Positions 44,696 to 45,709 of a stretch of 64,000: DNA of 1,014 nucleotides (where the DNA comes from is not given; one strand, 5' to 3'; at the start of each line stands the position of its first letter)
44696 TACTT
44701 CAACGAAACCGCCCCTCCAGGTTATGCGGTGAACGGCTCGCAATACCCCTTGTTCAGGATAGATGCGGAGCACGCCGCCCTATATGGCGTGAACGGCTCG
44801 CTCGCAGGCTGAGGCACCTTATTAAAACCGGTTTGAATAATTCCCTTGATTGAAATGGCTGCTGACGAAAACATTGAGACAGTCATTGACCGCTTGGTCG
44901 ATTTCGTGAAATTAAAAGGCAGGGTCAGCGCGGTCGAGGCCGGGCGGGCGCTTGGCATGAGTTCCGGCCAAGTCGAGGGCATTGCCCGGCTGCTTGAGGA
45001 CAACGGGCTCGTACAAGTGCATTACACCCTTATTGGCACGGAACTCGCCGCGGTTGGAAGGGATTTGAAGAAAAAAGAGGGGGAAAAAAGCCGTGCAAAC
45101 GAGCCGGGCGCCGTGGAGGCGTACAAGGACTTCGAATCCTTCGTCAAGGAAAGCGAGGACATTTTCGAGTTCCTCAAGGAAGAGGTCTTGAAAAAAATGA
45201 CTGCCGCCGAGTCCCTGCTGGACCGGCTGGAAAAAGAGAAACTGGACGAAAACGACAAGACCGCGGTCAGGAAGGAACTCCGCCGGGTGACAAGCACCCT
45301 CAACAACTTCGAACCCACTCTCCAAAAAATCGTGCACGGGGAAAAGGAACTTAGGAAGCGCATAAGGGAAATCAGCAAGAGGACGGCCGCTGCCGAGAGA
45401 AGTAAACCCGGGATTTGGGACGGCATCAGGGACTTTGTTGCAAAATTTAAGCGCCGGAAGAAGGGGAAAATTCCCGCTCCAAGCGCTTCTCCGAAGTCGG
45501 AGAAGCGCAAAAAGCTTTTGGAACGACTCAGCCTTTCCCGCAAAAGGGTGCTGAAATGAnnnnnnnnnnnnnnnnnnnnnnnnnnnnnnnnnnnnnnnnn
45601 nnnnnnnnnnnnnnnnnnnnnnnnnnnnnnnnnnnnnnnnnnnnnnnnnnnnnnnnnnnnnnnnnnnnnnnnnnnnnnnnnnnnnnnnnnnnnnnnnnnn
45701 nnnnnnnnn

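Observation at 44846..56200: Rosetta-stone relationship: stand-alone wHTH/coiled-coil protein in module 1 appears fused to the ATPase N-terminus in module 2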

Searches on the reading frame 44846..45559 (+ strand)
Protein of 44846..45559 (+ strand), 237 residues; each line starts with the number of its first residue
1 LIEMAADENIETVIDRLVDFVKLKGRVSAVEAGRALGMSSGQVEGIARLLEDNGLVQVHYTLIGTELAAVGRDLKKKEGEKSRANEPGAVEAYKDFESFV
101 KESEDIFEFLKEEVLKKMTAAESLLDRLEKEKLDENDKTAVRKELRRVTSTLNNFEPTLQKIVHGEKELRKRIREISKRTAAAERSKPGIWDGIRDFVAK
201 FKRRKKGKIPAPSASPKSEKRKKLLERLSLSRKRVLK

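Call 7: search_protein_families(library=pfam, proteins=[window:44846-45559:+], max_evalue=0.01)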
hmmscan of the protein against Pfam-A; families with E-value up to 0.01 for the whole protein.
window:44846-45559:+ (237 aa): 2 families
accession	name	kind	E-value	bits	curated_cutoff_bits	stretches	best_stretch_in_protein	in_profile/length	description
PF23432.1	DUF7118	-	0.00062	19.5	27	1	94-185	48-144/357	Domain of unknown function (DUF7118)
PF02583.22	Trns_repr_metal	-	0.0023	18.8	22.8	0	112-157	30-74/78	Metal-sensitive transcriptional repressor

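Call 11: find_homologous_proteins(query=window:44846-45559:+)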
Query window:44846-45559:+ (237 aa): 2 proteins with E <= 0.001 among 2191 candidates.
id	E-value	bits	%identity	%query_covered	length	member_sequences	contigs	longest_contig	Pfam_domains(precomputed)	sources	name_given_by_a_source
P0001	3.4e-139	480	100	99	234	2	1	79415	-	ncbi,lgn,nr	ncbi:MAG: hypothetical protein NTY90_01610 [Candidatus Micrarchaeota archaeon]|nr:hypothetical prote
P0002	6.4e-55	204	50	99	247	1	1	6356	-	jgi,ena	-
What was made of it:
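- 44855..45559 (+): Gene for the stand-alone partner protein (234 aa). The mechanical ORF starts at TTG 44846. Identical to NCBI hypothetical protein P0001, 234 aa (call 11).
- Checked: Its likely start is ATG 44855, giving 234 aa, identical to NCBI protein P0001 (call 11).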

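Call 16: find_encoding_contigs(protein=P0002, flank=10000)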
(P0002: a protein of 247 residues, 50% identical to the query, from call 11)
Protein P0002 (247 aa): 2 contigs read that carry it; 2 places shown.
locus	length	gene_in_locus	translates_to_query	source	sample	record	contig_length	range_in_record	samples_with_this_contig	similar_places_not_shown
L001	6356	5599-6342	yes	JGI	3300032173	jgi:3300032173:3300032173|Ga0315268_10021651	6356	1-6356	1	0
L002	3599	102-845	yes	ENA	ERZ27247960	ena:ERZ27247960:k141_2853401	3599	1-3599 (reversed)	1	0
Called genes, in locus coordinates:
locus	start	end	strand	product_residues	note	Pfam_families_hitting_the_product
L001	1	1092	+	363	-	?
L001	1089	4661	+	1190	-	PF00092:VWA (faint), PF13519:VWA_2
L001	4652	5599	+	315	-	-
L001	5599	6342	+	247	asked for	-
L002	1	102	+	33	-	?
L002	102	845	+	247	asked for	-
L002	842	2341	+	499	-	PF00437:T2SSE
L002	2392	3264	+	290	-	PF00482:T2SSF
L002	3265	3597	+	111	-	?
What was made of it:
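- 44855..45559 (+): An orthologue with 50% identity lies in the same gene order: VWA protein, 315-aa protein, this gene, ATPase, T2SSF (call 16).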

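Call 33: search_protein_representatives(alignment_id=A1)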
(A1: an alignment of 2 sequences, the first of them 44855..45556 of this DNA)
Query: 2 sequences, 249 profile positions. Proteins with E-value up to 0.001 (for the whole library): 416; up to 1e-10: 80; up to 1e-30: 3. The best 150 are listed.
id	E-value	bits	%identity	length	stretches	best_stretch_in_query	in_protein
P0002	1.7e-136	470.1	-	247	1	1-249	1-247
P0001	2.0e-131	453.5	-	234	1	16-249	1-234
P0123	4.3e-62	226.3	-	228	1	16-245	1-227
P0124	5.9e-27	111.2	-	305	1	20-237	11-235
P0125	5.8e-25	104.7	-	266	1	18-228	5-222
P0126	8.2e-25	104.2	-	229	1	16-199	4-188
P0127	1.6e-24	103.3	-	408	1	18-209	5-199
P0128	2.4e-24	102.7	-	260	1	16-230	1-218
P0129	2.7e-24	102.5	-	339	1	20-196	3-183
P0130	5.1e-24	101.6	-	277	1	19-202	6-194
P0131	1.1e-22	97.3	-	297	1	19-197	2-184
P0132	1.2e-22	97.1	-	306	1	19-214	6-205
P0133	2.8e-22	95.9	-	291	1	20-193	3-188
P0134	7.4e-22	94.5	-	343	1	17-201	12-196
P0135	1.1e-21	94.0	-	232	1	19-203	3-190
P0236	4.7e-07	46.0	-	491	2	4-92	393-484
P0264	4.4e-06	42.8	-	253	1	17-79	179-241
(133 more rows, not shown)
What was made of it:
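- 45110..45403 (+): Two long helices (residues 86-127 and 132-183), read here as an antiparallel coiled-coil hairpin. The region is conserved across the stand-alone family. 80 representative homologues at E <= 1e-10 cover the wHTH plus this region (call 33).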

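Call 44: search_protein_families(library=pfam, proteins=[P0236, P0264], max_evalue=0.01)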
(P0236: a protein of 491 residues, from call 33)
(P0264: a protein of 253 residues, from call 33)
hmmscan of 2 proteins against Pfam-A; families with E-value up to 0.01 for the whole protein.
P0236 (491 aa): 3 families
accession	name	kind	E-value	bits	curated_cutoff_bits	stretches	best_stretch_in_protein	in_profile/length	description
PF02002.24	TFIIE_alpha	-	5.4e-05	23.5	22.9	1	23-70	15-62/105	TFIIE alpha subunit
PF09987.14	DUF2226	-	0.00011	22.2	22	1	143-244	9-113/252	Uncharacterized protein conserved in archaea (DUF2226)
PF14947.12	HTH_45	-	0.0012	19.2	25.5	1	16-70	1-54/77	Winged helix-turn-helix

P0264 (253 aa): 11 families
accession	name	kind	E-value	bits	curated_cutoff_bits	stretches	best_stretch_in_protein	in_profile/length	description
PF23320.1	Zn_SUZ12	-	2.4e-08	34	28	2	35-72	11-48/70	Polycomb protein SUZ12-like, Zn domain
PF13894.12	zf-C2H2_4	-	2e-07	31.5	27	0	116-139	1-24/24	C2H2-type zinc finger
PF00096.32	zf-C2H2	-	2.8e-05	24.8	25.2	0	49-71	2-23/23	Zinc finger, C2H2 type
PF24110.1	DUF7385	-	6.6e-05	22.9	28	0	25-60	4-39/72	Family of unknown function (DUF7385)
PF13912.12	zf-C2H2_6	-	0.0003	21.1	25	0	116-141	2-26/27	C2H2-type zinc finger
PF08220.18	HTH_DeoR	-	0.00035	20.7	21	1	188-219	2-33/57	DeoR-like helix-turn-helix domain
PF14441.12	OTT_1508_deam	-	0.00056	20.3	27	0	47-76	29-58/64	OTT_1508-like deaminase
PF18112.7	Zn-C2H2_12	-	0.0014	19.4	23.2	0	49-58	2-11/27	Autophagy receptor zinc finger-C2H2 domain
PF05605.18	zf-Di19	-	0.0043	17.7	27.5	0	115-141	2-27/54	Drought induced 19 protein (Di19), zinc-binding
PF09012.17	FeoC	-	0.0061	17.1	21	1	189-224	3-38/69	FeoC like transcriptional regulator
PF18552.7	PheRS_DBD1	-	0.0077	16.4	26.2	0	186-217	4-35/59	PheRS DNA binding domain 1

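Call 56: search_protein_families(library=ncbifam, proteins=[window:44855-45556:+], max_evalue=0.001)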
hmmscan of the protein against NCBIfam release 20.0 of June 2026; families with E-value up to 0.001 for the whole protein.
window:44855-45556:+ (234 aa): 0 families

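Call 64: predict_structure(alignment_id=A3)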
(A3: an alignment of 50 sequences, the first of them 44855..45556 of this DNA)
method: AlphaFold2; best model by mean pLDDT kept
length: 234 residues; sequences in the alignment: 50
mean_pLDDT: 85.2   pTM: 0.47
mean pLDDT of the five models: 85.2, 83.8, 83.7, 83.5, 81.8
residues with pLDDT >= 90: 149; 70-90: 41; 50-70: 38; < 50: 6
segments of 3 or more residues with pLDDT < 50: none
pLDDT, mean of each block of 10 residues (from residue 1): 69 96 97 97 95 95 85 51 81 93 93 96 97 98 96 94 96 94 70 78 52 66 78 67
secondary structure, 60 per line:
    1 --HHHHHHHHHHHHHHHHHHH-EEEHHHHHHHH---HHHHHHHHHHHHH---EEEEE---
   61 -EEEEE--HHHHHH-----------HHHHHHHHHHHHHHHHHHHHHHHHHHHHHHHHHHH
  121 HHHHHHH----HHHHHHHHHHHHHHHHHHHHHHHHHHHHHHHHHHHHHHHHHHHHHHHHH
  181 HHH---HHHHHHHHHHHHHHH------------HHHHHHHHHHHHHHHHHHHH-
elements in order: H3-21 E23-25 H26-33 H37-49 E53-57 E62-66 H69-74 H86-127 H132-183 H187-201 H214-233
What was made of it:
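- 44861..45052 (+): Winged-helix domain of the partner protein (residues 3-66). AlphaFold2 gives H3-21, E23-25, H26-33, H37-49, E53-57, E62-66 with pLDDT 95-97 (call 64).
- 45110..45403 (+): AlphaFold2, pLDDT 93-98 (call 64).
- On Winged helix-turn-helix fold: The 44846 protein, residues 3-66: same order with pLDDT 95-97 (call 64).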

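Call 67: fold_search(model_id=the predicted structure, library=pdb)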
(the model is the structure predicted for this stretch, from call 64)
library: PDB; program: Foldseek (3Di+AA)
matches with E <= 10: 1829; with E <= 0.001: 1
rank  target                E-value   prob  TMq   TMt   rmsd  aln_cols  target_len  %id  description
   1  3cta                  9.8e-04  1.00  0.22  0.27   2.2        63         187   22  Crystal structure of riboflavin kinase from Thermoplasma acidophilum (released 2008-04-29)
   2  8zde_C                1.7e-03  1.00  0.22  0.37  14.8       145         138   14  Crystal structure of HsmR with DNA bound (released 2025-11-05)
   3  3cuq_B                1.8e-03  1.00  0.24  0.27   2.0        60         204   20  Integrated structural and functional model of the human ESCRT-II complex (released 2008-11-04)
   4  7el3_A                1.8e-03  1.00  0.23  0.37  13.3       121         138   16  Crystal structure of HpaR-DNA complex from Acinetobacter baumannii (released 2022-01-19)
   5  5trd_A                2.0e-03  1.00  0.23  0.24   3.1        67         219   22  Structure of RbkR (Riboflavin Kinase) from Thermoplasma acidophilum determined in complex with CTP and its cognate DNA (released 2016-11-23)
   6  1sd6_A                2.2e-03  1.00  0.23  0.42  14.2       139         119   13  Crystal Structure of Native MecI at 2.65 A (released 2004-02-24)
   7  8yli_B                2.2e-03  0.99  0.21  0.30  15.1       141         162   17  Crystal structure of Pectobacterium atrosepticum PecS in complex with operator DNA (released 2024-11-13)
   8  7kua                  2.8e-03  1.00  0.24  0.37  15.3       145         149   12  Crystal structure of the MarR family transcriptional regulator from Pseudomonas putida bound to Indole 3 acetic acid (released 2021-12-01)
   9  1okr_A                3.7e-03  1.00  0.23  0.42  14.0       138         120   13  Three-dimensional structure of S.aureus methicillin-resistance regulating transcriptional repressor MecI. (released 2003-10-09)
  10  2hr3_A                4.2e-03  0.99  0.22  0.36  16.1       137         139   21  Crystal structure of putative transcriptional regulator protein from Pseudomonas aeruginosa PA01 at 2.4 A resolution (released 2006-09-19)
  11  8zde_A                4.5e-03  1.00  0.23  0.38  14.1       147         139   16  Crystal structure of HsmR with DNA bound (released 2025-11-05)
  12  9e5z_D                4.5e-03  1.00  0.22  0.17  16.9       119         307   17  Cryo-EM structure of COP9 signalosome (released 2025-12-03)
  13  4kmf_A                5.2e-03  1.00  0.24  0.84   1.3        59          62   14  Crystal structure of Zalpha domain from Carassius auratus PKZ in complex with Z-DNA (released 2013-07-03)
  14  6pcp_B                5.2e-03  1.00  0.25  0.41  13.9       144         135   12  Mechanism for regulation of DNA binding of Bordetella bronchiseptica BpsR by 6-hydroxynicotinic acid (released 2019-11-06)
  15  7l1i                  5.5e-03  1.00  0.23  0.32  12.7       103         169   12  Crystal structure of the MarR family transcriptional regulator from Acineotobacter baumannii bound to Indole 3 acetic ac (released 2022-02-09)
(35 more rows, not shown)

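Call 78: find_related_loci(query=A4, collection=metagenome_contigs, flank=4000)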
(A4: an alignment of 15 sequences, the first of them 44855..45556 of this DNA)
Query A4 (234 aa) in metagenome_contigs; peptide patterns used: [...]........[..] (x = any residue, [..] = any of these).
138 stretches matched a pattern; 21 encode a relative of the query (tblastn E <= 1e-3); 21 distinct loci.
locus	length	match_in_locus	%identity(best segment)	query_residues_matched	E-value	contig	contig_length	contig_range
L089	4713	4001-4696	50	1-234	3e-56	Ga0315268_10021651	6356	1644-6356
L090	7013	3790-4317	35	5-176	5e-23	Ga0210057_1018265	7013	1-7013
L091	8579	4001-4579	30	5-195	1e-21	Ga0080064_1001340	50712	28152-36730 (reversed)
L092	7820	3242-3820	30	5-195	1e-21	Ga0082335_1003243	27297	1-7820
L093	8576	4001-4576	32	5-198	2e-20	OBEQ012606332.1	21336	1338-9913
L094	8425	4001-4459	36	3-152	4e-20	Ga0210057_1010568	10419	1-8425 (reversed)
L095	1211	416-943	33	5-176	3e-20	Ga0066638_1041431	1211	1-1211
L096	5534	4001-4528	33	5-176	5e-20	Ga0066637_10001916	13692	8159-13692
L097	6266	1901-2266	35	5-126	5e-18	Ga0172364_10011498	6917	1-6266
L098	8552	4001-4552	29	5-184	1e-16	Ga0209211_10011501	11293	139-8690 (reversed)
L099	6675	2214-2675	29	5-159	6e-16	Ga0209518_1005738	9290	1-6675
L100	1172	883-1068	48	5-66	5e-15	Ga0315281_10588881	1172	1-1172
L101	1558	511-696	47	5-66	2e-14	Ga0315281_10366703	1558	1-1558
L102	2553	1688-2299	26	2-199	3e-14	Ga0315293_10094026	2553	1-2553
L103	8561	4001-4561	25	2-186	5e-14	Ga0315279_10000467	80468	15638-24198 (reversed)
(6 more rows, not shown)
